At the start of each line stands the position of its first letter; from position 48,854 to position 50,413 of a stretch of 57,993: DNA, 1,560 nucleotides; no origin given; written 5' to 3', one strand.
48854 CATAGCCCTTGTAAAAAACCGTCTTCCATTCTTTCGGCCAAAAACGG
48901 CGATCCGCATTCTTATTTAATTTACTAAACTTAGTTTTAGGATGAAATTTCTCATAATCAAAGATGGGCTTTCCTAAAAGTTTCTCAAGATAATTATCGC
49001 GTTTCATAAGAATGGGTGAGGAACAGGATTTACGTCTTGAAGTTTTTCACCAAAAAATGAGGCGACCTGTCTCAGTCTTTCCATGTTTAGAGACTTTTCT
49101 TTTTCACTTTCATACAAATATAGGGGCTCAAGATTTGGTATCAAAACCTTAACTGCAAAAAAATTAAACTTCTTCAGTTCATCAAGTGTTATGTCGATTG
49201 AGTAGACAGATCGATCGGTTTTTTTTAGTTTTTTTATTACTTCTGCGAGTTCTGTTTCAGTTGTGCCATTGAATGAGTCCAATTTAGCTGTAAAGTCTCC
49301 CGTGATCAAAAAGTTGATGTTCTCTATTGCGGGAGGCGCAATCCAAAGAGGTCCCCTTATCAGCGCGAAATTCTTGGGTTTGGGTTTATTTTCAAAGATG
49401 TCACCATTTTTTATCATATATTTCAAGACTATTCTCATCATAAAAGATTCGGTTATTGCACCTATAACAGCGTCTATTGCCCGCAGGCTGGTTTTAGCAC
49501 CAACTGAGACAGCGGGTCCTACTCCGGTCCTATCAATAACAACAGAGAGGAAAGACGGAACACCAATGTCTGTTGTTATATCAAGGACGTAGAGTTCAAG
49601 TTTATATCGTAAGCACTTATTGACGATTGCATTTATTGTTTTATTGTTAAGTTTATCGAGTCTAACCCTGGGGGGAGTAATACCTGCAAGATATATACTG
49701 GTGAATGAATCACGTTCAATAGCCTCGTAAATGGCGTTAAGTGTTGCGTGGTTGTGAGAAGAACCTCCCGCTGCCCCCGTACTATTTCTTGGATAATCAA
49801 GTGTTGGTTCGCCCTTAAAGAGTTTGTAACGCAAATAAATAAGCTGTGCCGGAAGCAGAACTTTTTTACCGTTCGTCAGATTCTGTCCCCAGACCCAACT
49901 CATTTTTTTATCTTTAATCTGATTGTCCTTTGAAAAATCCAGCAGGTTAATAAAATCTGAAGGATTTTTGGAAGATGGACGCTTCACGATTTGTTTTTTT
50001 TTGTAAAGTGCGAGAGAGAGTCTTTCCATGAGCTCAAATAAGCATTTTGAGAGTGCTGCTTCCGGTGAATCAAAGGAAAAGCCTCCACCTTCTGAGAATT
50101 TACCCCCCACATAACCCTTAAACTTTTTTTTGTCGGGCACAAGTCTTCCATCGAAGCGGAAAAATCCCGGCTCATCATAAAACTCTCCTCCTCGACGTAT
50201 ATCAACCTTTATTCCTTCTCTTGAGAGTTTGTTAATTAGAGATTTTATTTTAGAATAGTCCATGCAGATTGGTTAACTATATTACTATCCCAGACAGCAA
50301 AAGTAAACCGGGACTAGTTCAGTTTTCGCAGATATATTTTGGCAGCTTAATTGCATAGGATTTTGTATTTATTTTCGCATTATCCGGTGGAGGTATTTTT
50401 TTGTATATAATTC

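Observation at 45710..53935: YcaO/SagB azoline-type RiPP locus with a non-canonical accessory set in a CPR-like genome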

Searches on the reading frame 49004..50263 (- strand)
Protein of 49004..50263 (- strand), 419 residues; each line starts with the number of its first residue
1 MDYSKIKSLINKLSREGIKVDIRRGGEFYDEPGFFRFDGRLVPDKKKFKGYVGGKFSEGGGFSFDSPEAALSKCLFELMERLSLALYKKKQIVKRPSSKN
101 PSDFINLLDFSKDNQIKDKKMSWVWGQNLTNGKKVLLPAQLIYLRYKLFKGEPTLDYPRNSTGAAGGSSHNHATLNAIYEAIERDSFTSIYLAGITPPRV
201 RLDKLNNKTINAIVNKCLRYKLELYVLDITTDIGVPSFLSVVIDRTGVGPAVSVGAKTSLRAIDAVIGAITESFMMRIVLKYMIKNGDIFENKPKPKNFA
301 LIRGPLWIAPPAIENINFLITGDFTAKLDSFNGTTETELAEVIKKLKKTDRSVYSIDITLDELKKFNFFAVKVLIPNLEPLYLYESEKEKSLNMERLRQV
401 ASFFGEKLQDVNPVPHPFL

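Call 3: search_protein_families(library=pfam, proteins=[window:49004-50263:-], max_evalue=0.01)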
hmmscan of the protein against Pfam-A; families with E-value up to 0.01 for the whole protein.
window:49004-50263:- (419 aa): 1 family
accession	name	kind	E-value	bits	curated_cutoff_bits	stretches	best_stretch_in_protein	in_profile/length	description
PF02624.21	YcaO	-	4.8e-44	151.4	25.7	1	66-379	6-325/325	YcaO cyclodehydratase, ATP-ad Mg2+-binding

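Call 4: search_protein_families(library=ncbifam, proteins=[window:49004-50263:-], max_evalue=0.01)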
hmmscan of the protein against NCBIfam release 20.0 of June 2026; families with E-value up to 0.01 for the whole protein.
window:49004-50263:- (419 aa): 3 families
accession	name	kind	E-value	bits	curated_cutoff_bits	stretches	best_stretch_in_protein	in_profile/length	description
TIGR03604.1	TOMM_cyclo_SagD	subfamily_domain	6e-50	170.2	219.25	1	69-418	8-376/377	thiazole/oxazole-forming peptide maturase, SagD family component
TIGR03266.1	methan_mark_1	equivalog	2.8e-18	66.1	365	1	75-273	70-265/376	YcaO-related McrA-glycine thioamidation protein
TIGR00702.1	TIGR00702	domain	1.1e-17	64.2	75.65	1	68-382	59-367/377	YcaO-type kinase domain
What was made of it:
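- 49004..50263 (-): YcaO (419 aa), TOMM/azoline type, unfused. It has a clade-specific N-terminal domain of about 65 aa and ends in PVPHPFL. Domain scores in calls 3, 4.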

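Call 8: find_homologous_proteins(query=window:49004-50263:-, max_evalue=0.00001)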
Query window:49004-50263:- (419 aa): 112 proteins with E <= 0.00001 among 7431 candidates.
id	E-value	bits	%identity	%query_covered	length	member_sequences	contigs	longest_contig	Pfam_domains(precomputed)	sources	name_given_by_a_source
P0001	4.2e-277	937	100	100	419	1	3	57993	PF02624.22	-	-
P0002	9.0e-126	438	52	100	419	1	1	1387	PF02624.22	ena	-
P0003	1.6e-108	381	46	100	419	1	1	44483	PF02624.22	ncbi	-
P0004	1.4e-103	365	45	99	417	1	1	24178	PF02624.22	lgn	-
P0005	7.0e-102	360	42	98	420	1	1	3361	PF02624.22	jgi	jgi:ribosomal protein S12 methylthiotransferase accessory factor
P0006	1.7e-79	286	42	94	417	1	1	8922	PF02624.22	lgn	-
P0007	1.3e-76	276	41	94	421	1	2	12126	PF02624.22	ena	-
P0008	7.8e-75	270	38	100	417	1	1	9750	PF02624.22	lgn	-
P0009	1.2e-74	270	38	99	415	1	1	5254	PF02624.22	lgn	-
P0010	8.8e-68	247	39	98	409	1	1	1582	PF02624.22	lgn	-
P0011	3.0e-66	242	36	99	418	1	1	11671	PF02624.22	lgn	-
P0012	9.4e-63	231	36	99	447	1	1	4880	PF02624.22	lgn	-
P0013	1.4e-59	220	36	98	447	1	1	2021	PF02624.22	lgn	-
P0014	7.0e-59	218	35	94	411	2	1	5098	PF02624.22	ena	-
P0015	1.5e-58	217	38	95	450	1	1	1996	PF02624.22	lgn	-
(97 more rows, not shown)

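Call 9: find_related_loci(query=window:49004-50263:-, collection=genome_contigs, flank=10000)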
Query window:49004-50263:- (419 aa) in genome_contigs; peptide patterns used: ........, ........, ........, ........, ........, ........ (x = any residue, [..] = any of these).
138 stretches matched a pattern, but none encodes a relative of the query by tblastn (E <= 1e-3).
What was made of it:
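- Tried and rejected: A genome_contigs scan with the single YcaO protein found no confirmed relative (call 9).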

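Call 10: find_encoding_contigs(protein=P0003, flank=10000, max_places=2)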
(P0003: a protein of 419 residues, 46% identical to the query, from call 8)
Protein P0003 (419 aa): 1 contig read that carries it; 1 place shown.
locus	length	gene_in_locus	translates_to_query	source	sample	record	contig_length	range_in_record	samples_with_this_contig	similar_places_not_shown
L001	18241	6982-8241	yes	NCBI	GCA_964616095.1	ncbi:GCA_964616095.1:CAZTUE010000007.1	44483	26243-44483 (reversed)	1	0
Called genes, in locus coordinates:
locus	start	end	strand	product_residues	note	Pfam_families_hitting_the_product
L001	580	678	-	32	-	-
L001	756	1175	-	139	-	-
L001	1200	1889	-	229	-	PF00027:cNMP_binding, PF13545:HTH_Crp_2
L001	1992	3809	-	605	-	PF00005:ABC_tran, PF13304:AAA_21 (faint), PF02463:SMC_N (weak)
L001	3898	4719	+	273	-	-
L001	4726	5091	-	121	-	-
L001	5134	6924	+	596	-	-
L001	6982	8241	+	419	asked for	PF02624:YcaO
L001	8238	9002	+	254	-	PF00881:Nitroreductase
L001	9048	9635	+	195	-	-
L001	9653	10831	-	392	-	-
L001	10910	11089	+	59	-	-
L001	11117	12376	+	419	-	PF14907:NTP_transf_5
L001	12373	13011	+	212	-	PF02397:Bac_transf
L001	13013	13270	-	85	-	PF05402:PqqD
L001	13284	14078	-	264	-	PF01293:PEPCK_ATP (weak)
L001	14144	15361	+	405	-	-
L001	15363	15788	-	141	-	PF02397:Bac_transf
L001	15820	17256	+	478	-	PF01041:DegT_DnrJ_EryC1, PF00155:Aminotran_1_2, PF00266:Aminotran_5 (weak), PF01053:Cys_Met_Meta_PP (weak)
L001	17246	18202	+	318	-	PF01370:Epimerase, PF04321:RmlD_sub_bind, PF16363:GDP_Man_Dehyd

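Call 11: find_encoding_contigs(protein=P0004, flank=10000, max_places=2)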
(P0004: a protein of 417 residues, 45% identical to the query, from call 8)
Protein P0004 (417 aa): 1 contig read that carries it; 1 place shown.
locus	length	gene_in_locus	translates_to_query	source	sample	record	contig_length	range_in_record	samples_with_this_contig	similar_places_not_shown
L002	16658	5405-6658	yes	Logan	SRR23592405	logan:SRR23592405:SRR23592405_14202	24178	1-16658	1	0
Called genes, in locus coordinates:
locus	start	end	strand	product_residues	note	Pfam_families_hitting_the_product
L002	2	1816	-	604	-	PF00005:ABC_tran, PF13304:AAA_21 (faint)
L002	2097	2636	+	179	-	-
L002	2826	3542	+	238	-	-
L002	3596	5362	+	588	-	PF04134:DCC1-like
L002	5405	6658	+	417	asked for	PF02624:YcaO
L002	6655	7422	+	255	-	PF00881:Nitroreductase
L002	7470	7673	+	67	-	-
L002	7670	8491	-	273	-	PF27840:ScmC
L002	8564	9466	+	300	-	PF00657:Lipase_GDSL, PF13472:Lipase_GDSL_2 (faint)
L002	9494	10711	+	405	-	PF14907:NTP_transf_5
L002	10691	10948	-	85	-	PF05402:PqqD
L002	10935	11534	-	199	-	PF02397:Bac_transf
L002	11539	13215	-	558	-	PF02543:Carbam_trans_N, PF16861:Carbam_trans_C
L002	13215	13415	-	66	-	-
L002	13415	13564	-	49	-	PF19451:DUF5989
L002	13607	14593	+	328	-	PF13472:Lipase_GDSL_2 (faint)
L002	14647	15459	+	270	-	-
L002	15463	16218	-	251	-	PF03808:Glyco_tran_WecG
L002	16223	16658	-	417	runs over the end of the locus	PF04932:Wzy_C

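Call 12: find_encoding_contigs(protein=P0007, flank=10000, max_places=2)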
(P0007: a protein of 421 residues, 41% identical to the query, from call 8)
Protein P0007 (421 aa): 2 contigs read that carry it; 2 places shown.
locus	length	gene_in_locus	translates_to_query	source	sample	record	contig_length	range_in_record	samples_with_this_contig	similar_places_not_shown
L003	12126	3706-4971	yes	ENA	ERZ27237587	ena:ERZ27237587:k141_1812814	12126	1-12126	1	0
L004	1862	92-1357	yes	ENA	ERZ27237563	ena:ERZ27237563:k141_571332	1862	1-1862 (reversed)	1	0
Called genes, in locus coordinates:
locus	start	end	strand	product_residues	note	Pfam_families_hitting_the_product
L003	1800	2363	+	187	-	-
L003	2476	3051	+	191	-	-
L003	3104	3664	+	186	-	-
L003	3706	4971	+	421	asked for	PF02624:YcaO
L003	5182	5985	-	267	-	PF01293:PEPCK_ATP (weak), PF27840:ScmC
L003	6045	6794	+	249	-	PF00881:Nitroreductase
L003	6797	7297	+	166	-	-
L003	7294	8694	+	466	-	PF00884:Sulfatase, PF01663:Phosphodiest, PF04185:Phosphoesterase (faint), PF16347:SGSH_C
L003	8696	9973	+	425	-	PF14907:NTP_transf_5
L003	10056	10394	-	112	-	PF05402:PqqD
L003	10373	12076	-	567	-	PF04932:Wzy_C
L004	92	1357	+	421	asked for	PF02624:YcaO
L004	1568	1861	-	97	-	?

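Call 19: find_related_loci(query=A1, collection=metagenome_contigs, flank=10000)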
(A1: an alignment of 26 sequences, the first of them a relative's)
Query A1 (419 aa) in metagenome_contigs; peptide patterns used: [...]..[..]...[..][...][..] (x = any residue, [..] = any of these).
600 stretches matched a pattern (row limit reached: there are more); 504 encode a relative of the query (tblastn E <= 1e-3); the best 80 are kept; 80 distinct loci.
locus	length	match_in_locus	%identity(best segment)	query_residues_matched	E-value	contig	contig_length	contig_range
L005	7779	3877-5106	37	6-419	2e-74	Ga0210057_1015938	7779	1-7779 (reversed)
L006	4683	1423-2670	35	5-419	1e-72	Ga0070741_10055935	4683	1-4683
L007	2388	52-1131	40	61-419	4e-74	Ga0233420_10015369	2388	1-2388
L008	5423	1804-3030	38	6-419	5e-72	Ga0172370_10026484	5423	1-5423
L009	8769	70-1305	35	6-419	1e-69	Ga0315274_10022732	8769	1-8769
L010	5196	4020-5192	37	6-401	1e-65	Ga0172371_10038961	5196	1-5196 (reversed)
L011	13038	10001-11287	36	7-419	3e-65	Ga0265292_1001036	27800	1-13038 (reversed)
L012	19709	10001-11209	34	6-419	6e-65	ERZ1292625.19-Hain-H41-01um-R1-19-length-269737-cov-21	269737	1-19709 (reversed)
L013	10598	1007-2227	34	9-419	7e-65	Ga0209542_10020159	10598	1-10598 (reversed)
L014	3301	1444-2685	37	24-419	7e-65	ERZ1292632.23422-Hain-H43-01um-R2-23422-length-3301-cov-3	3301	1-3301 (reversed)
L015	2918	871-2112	37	24-419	4e-65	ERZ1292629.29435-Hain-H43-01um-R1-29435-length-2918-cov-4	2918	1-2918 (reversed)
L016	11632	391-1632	36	6-419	2e-63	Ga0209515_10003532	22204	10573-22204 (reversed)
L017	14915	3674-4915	36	6-419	3e-63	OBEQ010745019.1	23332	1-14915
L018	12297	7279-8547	38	22-419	1e-63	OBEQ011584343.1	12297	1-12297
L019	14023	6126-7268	34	28-419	4e-62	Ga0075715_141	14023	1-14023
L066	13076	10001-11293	35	1-419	2e-69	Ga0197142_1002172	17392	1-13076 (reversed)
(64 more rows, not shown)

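Call 39: search_solved_structures(query=window:49004-50263:-, max_evalue=0.01, show_alignments=1)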
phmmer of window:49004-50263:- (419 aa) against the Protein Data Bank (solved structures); distinct sequences matched with E-value up to 0.01: 4.
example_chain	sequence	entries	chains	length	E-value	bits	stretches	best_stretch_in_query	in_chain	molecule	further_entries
6pe3_A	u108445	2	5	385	3.8e-12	49.1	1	66-277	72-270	Uncharacterized protein MJ1094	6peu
4bs9_A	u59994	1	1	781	5.9e-09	38.6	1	119-277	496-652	TRUD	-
4v1t_A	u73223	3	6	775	3e-08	36.3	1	121-276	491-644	LYND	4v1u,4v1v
7u58_A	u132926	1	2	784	8.4e-07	31.5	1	118-273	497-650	MusD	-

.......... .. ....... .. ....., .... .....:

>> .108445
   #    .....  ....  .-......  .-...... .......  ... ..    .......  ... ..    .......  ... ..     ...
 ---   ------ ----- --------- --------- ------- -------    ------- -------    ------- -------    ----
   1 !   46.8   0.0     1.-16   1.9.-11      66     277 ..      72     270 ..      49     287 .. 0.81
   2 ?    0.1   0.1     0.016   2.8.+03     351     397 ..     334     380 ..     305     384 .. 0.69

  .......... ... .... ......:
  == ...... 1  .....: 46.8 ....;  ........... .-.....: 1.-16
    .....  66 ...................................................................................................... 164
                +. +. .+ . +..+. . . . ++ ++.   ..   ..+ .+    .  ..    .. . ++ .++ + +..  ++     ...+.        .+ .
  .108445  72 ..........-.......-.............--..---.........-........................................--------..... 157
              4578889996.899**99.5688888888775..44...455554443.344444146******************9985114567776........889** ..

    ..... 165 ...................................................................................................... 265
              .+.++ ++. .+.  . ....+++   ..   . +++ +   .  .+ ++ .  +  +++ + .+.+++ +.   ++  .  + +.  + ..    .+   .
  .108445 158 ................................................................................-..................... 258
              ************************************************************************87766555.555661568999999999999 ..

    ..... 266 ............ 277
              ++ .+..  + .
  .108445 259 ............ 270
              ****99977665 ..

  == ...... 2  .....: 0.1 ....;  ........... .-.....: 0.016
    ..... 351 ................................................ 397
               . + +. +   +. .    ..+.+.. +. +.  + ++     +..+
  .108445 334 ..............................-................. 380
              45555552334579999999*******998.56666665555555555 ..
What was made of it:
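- By single-sequence search its nearest solved relative is the thioamide-forming M. jannaschii YcaO (call 39). The nearest solved sequence is the thioamide-forming MJ1094 (call 39).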

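Call 71: search_protein_families(library=ncbifam, proteins=[L001:5134-6924:+, L002:3596-5362:+, L003:3104-3664:+, L005:5870-6904:+, L066:12069-12587:-], max_evalue=0.01)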
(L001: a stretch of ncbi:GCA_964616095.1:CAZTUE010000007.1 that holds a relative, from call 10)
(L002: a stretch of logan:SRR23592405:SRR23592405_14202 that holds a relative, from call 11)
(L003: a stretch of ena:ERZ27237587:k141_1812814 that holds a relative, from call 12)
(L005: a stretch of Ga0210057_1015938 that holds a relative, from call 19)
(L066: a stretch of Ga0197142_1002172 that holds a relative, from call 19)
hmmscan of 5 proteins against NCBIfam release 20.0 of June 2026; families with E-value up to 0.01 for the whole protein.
L001:5134-6924:+ (596 aa): 0 families

L002:3596-5362:+ (588 aa): 0 families

L003:3104-3664:+ (186 aa): 0 families

L005:5870-6904:+ (344 aa): 5 families
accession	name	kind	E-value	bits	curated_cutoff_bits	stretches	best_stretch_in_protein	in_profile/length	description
NF038162.1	RtcB_rel_intein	exception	2.4e-12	45.7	1150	2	307-341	544-578/961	intein-containing RtcB family protein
TIGR01443.1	intein_Cterm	domain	3.8e-07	30.2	15.6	1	179-199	3-23/24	intein C-terminal splicing region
NF038136.1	rSAM_Rv_intein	exception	0.00017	20.6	700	0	210-239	76-105/574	intein-containing Rv2578c family radical SAM protein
NF011418.0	PRK14845.1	equivalog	0.00037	18.4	756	0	161-200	436-475/1049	translation initiation factor IF-2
TIGR01445.1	intein_Nterm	domain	0.0012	19.7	24.5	0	68-138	1-82/83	intein N-terminal splicing region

L066:12069-12587:- (172 aa): 0 families

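Call 76: predict_structure(alignment_id=A1)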
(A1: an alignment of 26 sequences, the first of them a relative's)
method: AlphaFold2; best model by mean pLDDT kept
length: 419 residues; sequences in the alignment: 26
mean_pLDDT: 90.9   pTM: 0.92
mean pLDDT of the five models: 90.9, 90.6, 90.6, 90.3, 89.5
residues with pLDDT >= 90: 315; 70-90: 84; 50-70: 16; < 50: 4
segments of 3 or more residues with pLDDT < 50: none
pLDDT, mean of each block of 10 residues (from residue 1): 75 92 87 90 89 81 91 94 92 90 91 92 96 95 91 87 91 98 97 97 92 94 97 98 92 96 96 92 80 52 82 94 86 96 97 96 93 96 87 96 96 90
secondary structure, 60 per line:
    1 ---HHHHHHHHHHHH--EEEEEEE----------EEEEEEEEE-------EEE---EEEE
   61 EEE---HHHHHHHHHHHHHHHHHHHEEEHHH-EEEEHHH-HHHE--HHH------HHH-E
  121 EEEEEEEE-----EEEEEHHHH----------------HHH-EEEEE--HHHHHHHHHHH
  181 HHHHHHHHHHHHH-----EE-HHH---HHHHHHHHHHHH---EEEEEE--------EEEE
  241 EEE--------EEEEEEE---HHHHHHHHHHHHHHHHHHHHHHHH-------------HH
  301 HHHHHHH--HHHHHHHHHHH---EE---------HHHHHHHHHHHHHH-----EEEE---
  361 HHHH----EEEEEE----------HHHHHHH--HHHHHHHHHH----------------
elements in order: H4-15 E18-24 E35-43 E51-53 E57-63 H67-85 E86-88 E93-96 E120-128 E134-138 H139-142 E163-167 H170-193 H208-219 E223-228 E237-243 E252-258 H262-285 H299-307 H310-320 H335-348 E354-357 H361-364 E369-374 H385-391 H394-403
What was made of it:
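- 49004..50263 (-): AF2 model pLDDT 90.9 (call 76).
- On LAP/TOMM (azol(in)e RiPP) pathway: The YcaO N-terminus (residues 1-65) is one helix plus four strands, not a winged helix (call 76).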

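Call 82: fold_search(model_id=the predicted structure, library=pdb)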
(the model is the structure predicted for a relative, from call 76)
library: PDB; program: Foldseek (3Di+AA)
matches with E <= 10: 381; with E <= 0.001: 43
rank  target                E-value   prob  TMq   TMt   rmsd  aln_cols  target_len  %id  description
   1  4v1v_A                3.5e-22  1.00  0.74  0.43   5.1       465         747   18  Heterocyclase in complex with substrate and Cofactor (released 2015-01-14)
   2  4v1v_B                2.5e-20  1.00  0.74  0.43   5.0       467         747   18  Heterocyclase in complex with substrate and Cofactor (released 2015-01-14)
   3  4v1u_B                2.8e-20  1.00  0.75  0.44   5.1       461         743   17  Heterocyclase in complex with substrate and Cofactor (released 2015-01-14)
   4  7u58_A                3.3e-20  1.00  0.72  0.48   4.4       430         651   18  YcaO-mediated ATP-dependent peptidase activity in ribosomal peptide biosynthesis (released 2022-11-02)
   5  4v1t_A                7.5e-20  1.00  0.74  0.44   4.6       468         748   19  Heterocyclase in complex with substrate and Cofactor (released 2015-01-14)
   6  7u58_B                1.9e-19  1.00  0.73  0.49   4.9       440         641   17  YcaO-mediated ATP-dependent peptidase activity in ribosomal peptide biosynthesis (released 2022-11-02)
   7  4v1t_B                2.0e-19  1.00  0.74  0.43   5.5       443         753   18  Heterocyclase in complex with substrate and Cofactor (released 2015-01-14)
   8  4v1u_A                3.0e-19  1.00  0.74  0.43   4.0       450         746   19  Heterocyclase in complex with substrate and Cofactor (released 2015-01-14)
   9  6peu_A                4.2e-19  1.00  0.67  0.73   6.2       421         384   18  Structure of YcaO enzyme from Methanocaldococcus jannaschii in complex with peptide (released 2019-11-06)
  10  6peu_B                7.9e-19  1.00  0.69  0.75   5.2       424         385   19  Structure of YcaO enzyme from Methanocaldococcus jannaschii in complex with peptide (released 2019-11-06)
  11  6pe3                  1.8e-18  1.00  0.66  0.74   4.8       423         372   18  Structure of YcaO enzyme from Methanocaldococcus jannaschii in complex with ATP (released 2020-01-08)
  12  4bs9                  3.0e-18  1.00  0.63  0.40   5.4       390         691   19  Structure of the heterocyclase TruD (released 2013-11-06)
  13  6peu_C                1.1e-17  1.00  0.66  0.71   6.6       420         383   19  Structure of YcaO enzyme from Methanocaldococcus jannaschii in complex with peptide (released 2019-11-06)
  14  6peu_D                2.0e-17  1.00  0.69  0.76   4.5       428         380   20  Structure of YcaO enzyme from Methanocaldococcus jannaschii in complex with peptide (released 2019-11-06)
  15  4q86_F                1.1e-15  1.00  0.58  0.44   8.1       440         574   16  YcaO with AMP Bound (released 2014-08-13)
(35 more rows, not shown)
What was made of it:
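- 49004..50263 (-): Best structural matches are LynD, MusD, MjYcaO and TruD (call 82).
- On LAP/TOMM (azol(in)e RiPP) pathway: AF2 model matches LynD, TruD and McbD (call 82).
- The AF2 model is closest to the heterocyclase LynD (calls 76, 82). MusD is among the top structural matches (call 82). The top structural match is LynD (call 82).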
